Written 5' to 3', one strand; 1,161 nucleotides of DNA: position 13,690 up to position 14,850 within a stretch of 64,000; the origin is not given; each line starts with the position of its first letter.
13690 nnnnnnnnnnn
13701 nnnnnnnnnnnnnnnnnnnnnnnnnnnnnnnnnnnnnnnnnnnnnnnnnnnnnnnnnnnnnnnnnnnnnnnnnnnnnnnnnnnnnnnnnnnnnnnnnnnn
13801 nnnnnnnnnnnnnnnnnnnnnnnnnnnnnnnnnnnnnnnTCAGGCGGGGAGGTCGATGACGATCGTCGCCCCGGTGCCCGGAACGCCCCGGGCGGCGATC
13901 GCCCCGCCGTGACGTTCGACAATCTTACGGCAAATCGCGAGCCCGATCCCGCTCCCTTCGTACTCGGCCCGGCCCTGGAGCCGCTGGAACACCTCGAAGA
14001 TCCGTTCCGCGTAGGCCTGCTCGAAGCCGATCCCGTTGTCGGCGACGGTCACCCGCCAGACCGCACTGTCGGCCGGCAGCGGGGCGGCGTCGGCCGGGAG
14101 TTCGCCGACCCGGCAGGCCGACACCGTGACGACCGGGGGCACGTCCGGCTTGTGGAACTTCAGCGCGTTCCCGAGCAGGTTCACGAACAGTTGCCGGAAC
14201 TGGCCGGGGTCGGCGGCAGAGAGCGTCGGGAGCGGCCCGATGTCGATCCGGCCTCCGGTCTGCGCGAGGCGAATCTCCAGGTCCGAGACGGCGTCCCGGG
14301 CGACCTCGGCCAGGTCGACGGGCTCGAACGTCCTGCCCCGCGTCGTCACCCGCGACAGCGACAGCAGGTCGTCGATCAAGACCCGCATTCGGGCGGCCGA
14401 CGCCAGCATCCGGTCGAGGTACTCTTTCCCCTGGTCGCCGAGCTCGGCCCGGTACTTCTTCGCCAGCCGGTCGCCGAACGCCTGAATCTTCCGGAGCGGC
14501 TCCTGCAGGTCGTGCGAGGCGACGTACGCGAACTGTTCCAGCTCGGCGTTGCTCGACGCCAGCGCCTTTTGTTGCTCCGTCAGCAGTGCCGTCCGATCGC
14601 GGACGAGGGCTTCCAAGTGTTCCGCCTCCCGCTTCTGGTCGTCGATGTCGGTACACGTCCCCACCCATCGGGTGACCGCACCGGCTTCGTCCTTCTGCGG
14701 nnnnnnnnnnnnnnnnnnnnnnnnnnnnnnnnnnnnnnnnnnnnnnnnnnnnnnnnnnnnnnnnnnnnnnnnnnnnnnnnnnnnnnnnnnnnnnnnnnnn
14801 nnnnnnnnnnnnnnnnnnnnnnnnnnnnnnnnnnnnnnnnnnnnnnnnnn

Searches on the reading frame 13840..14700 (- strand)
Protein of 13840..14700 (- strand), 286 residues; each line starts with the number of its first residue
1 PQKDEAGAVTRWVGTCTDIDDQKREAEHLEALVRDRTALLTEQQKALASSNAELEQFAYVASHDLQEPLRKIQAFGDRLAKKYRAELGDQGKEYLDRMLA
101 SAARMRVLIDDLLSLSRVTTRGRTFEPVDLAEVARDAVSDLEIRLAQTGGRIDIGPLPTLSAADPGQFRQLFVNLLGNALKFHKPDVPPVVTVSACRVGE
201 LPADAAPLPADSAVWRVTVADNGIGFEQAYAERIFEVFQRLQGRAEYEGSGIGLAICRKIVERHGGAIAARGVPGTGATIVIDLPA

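Call 79: search_solved_structures(query=window:13840-14700:-, max_evalue=1e-15)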
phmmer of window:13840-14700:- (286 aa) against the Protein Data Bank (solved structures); distinct sequences matched with E-value up to 1e-15: 12.
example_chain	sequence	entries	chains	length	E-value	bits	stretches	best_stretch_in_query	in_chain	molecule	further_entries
8f71_A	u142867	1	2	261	1.8e-49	171.8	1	45-285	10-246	Histidine kinase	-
8sgk_A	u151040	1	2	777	1.7e-38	135.8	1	26-284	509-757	Bacteriophytochrome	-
8avv_A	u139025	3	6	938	2.2e-38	135.5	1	26-284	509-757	Bacteriophytochrome,Response regulator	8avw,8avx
9ys3_A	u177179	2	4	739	2.8e-29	105.7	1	33-282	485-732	Bacteriophytochrome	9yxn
8uph_A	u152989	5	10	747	2.8e-29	105.6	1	33-282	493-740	Bacteriophytochrome (Light-regulated signal transduction histidine kinase)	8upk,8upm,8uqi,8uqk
5uht_A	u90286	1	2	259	3.6e-21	79.1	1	56-285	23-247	Sensor histidine kinase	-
6azr_A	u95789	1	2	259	3.6e-21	79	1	56-285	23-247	Sensor histidine kinase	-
3dge_A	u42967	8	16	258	3.6e-21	79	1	56-285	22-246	Sensor protein | Histidine kinase | Sensor histidine kinase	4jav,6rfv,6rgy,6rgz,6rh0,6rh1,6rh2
2c2a_A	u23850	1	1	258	3.6e-21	79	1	56-285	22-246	SENSOR HISTIDINE KINASE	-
4jas_A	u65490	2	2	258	6.5e-21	78.2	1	56-285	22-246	Histidine kinase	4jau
6rh7_A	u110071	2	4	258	7.1e-20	74.8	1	56-285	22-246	Sensor histidine kinase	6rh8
7z8n_A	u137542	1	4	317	3.4e-18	69.3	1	27-284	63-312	Histidine kinase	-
